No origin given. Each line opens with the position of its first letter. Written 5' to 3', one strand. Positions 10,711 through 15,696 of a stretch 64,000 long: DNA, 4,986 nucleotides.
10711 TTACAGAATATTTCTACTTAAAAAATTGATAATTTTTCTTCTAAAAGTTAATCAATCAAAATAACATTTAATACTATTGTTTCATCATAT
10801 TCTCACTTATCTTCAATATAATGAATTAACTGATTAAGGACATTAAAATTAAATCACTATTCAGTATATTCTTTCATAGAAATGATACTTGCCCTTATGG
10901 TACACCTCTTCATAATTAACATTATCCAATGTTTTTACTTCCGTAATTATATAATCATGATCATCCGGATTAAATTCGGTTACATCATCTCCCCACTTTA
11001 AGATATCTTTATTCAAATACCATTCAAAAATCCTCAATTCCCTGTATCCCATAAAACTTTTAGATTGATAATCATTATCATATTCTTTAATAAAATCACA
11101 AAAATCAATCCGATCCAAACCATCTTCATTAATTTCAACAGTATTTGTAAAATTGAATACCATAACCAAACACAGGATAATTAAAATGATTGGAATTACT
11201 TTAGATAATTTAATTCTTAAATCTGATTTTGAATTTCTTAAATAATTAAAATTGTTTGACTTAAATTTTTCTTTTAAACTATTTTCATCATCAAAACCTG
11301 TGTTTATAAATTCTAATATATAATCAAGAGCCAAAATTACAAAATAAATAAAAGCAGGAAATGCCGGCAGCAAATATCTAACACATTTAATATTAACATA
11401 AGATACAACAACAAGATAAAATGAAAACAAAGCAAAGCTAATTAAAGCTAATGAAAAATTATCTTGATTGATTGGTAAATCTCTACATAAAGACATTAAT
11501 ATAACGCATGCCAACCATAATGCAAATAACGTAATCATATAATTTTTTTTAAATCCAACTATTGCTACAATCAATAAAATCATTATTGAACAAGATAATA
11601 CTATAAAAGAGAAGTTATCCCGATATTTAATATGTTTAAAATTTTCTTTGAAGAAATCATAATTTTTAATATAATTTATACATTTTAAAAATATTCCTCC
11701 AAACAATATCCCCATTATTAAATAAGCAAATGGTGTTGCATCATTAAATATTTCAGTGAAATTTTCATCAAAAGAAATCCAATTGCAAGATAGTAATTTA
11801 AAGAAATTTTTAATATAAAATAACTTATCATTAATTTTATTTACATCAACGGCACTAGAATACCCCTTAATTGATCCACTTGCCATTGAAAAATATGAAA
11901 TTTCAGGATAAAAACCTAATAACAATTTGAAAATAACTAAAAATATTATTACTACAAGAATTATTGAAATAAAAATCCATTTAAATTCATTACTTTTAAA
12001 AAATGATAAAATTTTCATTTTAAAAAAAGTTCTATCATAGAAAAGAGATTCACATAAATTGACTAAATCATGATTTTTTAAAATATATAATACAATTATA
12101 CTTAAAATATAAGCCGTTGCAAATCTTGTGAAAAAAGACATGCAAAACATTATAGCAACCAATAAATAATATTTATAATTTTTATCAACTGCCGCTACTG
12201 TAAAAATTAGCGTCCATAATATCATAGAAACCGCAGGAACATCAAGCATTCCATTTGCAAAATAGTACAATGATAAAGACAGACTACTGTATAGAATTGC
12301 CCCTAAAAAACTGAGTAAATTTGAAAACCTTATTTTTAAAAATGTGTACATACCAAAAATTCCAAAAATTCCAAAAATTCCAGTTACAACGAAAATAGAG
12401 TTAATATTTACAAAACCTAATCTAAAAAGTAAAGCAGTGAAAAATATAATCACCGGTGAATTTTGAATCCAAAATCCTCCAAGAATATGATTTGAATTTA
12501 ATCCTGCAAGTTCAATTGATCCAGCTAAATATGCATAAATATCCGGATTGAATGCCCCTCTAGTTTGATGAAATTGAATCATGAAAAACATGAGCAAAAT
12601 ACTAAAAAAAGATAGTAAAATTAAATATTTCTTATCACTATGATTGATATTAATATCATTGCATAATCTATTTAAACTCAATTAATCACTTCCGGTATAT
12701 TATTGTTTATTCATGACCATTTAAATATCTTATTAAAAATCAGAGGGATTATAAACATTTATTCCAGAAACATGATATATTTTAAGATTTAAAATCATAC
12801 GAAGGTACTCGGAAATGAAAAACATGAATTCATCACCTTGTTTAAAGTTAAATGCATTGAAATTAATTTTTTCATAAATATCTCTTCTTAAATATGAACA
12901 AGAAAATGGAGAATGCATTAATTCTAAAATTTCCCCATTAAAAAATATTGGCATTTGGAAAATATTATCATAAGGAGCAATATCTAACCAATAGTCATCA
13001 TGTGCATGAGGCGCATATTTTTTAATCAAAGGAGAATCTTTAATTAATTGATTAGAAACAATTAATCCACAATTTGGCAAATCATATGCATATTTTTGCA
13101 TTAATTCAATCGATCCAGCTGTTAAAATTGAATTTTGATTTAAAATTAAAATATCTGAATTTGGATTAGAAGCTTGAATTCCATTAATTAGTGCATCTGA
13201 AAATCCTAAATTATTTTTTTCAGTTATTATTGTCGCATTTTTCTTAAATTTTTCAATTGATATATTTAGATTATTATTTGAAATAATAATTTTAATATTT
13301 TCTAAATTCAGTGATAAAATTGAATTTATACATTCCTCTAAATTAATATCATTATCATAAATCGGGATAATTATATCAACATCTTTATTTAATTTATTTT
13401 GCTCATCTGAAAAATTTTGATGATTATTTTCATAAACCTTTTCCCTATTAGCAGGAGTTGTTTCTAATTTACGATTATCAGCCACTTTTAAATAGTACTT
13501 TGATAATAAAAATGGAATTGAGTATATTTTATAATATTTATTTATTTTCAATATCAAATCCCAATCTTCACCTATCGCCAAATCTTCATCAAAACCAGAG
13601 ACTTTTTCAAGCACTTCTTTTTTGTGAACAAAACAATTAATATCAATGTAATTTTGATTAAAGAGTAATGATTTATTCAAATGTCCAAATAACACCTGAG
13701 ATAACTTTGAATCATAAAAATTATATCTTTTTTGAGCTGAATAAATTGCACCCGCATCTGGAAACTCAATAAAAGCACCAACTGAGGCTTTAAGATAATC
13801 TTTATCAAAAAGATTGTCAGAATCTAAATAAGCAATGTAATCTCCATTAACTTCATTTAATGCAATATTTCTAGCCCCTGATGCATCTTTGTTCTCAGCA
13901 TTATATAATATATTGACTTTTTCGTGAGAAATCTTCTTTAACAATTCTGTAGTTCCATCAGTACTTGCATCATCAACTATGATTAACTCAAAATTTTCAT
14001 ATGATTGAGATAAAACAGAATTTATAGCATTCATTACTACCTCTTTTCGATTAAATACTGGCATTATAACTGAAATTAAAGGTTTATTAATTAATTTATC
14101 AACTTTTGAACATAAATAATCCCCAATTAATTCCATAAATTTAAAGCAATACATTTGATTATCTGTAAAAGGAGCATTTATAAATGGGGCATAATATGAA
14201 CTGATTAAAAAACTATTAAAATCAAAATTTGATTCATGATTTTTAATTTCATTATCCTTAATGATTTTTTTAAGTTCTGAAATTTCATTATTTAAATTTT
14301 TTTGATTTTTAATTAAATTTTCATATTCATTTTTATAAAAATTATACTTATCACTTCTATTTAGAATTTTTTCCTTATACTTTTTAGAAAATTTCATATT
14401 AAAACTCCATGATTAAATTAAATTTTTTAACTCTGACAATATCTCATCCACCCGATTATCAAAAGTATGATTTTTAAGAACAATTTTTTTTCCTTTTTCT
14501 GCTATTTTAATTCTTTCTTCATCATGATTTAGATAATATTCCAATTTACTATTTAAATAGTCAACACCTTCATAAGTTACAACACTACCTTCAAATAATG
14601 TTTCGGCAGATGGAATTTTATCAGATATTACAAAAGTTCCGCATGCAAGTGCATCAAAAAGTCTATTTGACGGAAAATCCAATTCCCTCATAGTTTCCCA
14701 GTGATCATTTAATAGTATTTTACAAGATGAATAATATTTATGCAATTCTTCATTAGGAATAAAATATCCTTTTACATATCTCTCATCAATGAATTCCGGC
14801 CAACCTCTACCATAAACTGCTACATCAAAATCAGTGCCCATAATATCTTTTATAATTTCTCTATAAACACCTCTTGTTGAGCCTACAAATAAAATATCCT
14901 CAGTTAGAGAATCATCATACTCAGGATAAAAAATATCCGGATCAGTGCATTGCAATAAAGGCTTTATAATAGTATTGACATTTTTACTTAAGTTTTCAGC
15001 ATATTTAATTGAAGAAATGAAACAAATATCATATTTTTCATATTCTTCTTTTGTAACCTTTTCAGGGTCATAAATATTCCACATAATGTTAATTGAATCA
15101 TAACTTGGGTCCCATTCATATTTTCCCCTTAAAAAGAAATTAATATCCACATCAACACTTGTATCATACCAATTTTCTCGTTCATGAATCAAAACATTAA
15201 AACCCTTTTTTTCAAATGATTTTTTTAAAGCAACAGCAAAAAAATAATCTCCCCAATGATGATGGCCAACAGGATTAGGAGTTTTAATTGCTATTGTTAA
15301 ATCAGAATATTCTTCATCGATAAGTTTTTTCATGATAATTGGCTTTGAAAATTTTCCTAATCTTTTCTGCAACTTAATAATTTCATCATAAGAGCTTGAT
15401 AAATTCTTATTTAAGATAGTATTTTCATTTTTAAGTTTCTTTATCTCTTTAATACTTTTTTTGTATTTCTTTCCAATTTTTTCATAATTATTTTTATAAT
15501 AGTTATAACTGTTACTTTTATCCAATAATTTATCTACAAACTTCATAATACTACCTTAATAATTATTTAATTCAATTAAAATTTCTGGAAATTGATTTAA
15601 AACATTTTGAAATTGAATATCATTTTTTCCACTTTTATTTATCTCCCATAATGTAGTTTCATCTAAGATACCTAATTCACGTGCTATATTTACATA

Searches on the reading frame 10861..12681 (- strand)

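Call 5: search_protein_families(library=pfam, proteins=[window:10861-12681:-], max_evalue=0.01)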
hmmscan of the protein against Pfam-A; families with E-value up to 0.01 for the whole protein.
window:10861-12681:- (606 aa): 1 family
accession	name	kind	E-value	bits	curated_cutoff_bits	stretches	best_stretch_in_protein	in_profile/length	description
PF13231.12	PMT_2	-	2.1e-10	41.5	26.1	1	75-204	3-133/160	Dolichyl-phosphate-mannose-protein mannosyltransferase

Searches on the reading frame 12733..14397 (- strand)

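Call 5: search_protein_families(library=pfam, proteins=[window:12733-14397:-], max_evalue=0.01)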
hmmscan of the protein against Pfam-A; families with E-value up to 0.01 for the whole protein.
window:12733-14397:- (554 aa): 6 families
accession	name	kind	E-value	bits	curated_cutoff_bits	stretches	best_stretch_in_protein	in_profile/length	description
PF00535.33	Glycos_transf_2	-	9.2e-42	143.3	23.3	2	109-228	1-122/168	Glycosyl transferase family 2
PF10111.15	Glyco_tranf_2_2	-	3.6e-15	56.6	27.3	1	109-293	1-208/276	Glycosyltransferase like family 2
PF13641.12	Glyco_tranf_2_3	-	9.8e-13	49.1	27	1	108-284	3-193/230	Glycosyltransferase like family 2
PF13704.12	Glyco_tranf_2_4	-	2.2e-05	25.3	27.5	1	137-206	21-94/98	Glycosyl transferase family 2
PF00483.29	NTP_transferase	-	0.0016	18.5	21.2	0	113-204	26-120/245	Nucleotidyl transferase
PF13632.12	Glyco_trans_2_3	-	0.0017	18.7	27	1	187-291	1-113/198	Glycosyl transferase family group 2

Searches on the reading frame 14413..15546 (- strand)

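Call 5: search_protein_families(library=pfam, proteins=[window:14413-15546:-], max_evalue=0.01)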
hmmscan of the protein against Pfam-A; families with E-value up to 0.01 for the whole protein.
window:14413-15546:- (377 aa): 1 family
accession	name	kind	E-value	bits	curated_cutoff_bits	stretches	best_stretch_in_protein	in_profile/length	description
PF13524.12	Glyco_trans_1_2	-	3.3e-29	102.1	25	1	232-370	6-143/144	Glycosyl transferase-like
